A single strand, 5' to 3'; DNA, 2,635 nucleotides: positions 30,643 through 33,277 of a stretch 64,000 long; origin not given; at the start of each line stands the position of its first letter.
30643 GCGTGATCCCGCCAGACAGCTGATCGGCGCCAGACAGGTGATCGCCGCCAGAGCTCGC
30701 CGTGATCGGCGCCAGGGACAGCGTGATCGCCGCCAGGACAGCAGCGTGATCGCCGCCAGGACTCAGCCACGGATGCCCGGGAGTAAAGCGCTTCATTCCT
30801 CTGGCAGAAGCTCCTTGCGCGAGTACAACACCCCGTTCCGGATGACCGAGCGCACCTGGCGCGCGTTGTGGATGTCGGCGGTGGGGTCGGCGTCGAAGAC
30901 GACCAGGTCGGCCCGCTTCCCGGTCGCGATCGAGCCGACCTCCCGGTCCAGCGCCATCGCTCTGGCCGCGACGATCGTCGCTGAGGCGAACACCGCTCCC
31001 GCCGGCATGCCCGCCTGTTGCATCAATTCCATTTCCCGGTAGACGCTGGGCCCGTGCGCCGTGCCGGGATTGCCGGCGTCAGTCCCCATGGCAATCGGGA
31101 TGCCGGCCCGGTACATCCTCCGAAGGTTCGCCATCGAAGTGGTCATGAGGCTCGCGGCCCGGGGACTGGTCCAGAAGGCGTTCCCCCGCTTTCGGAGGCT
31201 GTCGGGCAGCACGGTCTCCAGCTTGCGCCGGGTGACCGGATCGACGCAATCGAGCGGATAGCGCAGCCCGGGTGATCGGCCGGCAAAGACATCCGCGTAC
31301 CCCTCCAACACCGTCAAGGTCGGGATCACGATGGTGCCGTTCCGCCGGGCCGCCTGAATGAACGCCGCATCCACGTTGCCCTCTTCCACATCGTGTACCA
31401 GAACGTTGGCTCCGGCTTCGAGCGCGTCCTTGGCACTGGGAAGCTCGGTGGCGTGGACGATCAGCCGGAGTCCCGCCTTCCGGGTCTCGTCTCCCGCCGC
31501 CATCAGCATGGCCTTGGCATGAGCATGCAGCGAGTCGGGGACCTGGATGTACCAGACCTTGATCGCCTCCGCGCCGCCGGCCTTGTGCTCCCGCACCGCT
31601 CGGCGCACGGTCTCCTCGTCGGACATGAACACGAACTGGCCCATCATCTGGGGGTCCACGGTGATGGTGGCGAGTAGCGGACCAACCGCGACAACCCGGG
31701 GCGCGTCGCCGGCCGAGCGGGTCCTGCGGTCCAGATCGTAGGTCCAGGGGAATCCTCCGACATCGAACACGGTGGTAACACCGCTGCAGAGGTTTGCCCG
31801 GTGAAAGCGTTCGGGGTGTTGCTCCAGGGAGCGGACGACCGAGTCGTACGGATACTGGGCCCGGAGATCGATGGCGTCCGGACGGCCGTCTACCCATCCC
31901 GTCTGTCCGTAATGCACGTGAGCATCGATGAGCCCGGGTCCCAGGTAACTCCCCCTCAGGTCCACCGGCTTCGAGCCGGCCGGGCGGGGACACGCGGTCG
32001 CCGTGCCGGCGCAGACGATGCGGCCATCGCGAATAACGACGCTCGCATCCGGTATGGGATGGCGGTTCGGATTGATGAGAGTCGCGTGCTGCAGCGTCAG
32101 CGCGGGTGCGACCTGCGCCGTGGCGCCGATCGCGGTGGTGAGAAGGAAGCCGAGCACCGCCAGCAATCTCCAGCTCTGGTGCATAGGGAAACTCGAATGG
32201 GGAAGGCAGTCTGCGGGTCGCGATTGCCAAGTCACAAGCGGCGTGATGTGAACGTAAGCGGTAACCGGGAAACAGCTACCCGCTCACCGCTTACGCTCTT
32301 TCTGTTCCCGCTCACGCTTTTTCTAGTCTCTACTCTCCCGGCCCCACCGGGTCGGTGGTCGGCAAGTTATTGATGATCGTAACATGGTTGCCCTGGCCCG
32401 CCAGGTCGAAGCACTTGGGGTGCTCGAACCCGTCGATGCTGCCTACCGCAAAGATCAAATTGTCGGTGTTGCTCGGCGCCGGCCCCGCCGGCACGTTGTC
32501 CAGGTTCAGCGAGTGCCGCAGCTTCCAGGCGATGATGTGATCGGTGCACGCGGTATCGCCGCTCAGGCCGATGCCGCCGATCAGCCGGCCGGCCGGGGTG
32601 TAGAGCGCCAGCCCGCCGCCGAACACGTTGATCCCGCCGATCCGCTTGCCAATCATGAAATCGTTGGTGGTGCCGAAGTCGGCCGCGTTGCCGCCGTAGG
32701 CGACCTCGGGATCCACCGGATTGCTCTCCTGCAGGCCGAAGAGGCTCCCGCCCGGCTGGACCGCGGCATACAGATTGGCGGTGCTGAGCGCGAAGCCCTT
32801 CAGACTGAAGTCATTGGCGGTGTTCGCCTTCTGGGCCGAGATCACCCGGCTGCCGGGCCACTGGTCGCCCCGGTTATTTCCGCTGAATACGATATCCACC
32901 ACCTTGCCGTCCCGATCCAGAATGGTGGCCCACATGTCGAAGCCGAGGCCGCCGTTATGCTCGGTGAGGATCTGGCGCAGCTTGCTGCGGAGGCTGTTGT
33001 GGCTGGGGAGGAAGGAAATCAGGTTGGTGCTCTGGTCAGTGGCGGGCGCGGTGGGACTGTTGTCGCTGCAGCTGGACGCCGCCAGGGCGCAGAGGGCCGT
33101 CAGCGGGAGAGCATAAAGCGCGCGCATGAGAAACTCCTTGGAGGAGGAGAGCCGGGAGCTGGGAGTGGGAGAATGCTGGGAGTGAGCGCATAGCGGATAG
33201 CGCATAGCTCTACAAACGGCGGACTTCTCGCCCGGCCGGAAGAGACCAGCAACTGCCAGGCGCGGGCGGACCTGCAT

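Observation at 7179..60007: A family of intercistronic arm-spacer-arm elements built from short-period (7-9 nt) repeats, whose arms donate the stop codon of the upstream gene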

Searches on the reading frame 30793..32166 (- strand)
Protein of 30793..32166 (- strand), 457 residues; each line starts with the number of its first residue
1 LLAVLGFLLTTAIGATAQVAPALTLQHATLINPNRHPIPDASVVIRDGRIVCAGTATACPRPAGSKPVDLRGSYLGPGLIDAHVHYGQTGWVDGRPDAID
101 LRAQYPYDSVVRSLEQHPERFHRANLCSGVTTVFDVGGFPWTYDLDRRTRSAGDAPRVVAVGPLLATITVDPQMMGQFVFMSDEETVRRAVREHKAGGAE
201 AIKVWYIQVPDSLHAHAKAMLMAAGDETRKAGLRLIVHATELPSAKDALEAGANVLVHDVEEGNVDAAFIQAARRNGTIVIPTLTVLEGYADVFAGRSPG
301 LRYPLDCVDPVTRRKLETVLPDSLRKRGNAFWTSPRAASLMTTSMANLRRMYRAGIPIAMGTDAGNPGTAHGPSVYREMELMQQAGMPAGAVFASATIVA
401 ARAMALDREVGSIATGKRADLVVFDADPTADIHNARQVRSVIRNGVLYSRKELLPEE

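Call 42: search_protein_families(library=pfam, proteins=[window:30793-32166:-])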
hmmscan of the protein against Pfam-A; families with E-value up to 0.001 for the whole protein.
window:30793-32166:- (457 aa): 2 families
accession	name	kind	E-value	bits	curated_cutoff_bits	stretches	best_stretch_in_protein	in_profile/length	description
PF01979.26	Amidohydro_1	-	2.6e-30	106.3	25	1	77-445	4-342/345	Amidohydrolase family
PF07969.17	Amidohydro_3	-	1.1e-12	48.7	29.7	1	345-446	356-469/472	Amidohydrolase family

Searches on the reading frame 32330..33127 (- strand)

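Call 42: search_protein_families(library=pfam, proteins=[window:32330-33127:-])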
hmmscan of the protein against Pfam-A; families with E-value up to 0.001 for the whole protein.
window:32330-33127:- (265 aa): 1 family
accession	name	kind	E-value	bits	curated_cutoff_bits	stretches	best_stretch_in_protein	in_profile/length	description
PF03928.20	HbpS-like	-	1.9e-09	38.1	25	1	61-200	20-123/128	Haem degrading protein HbpS-like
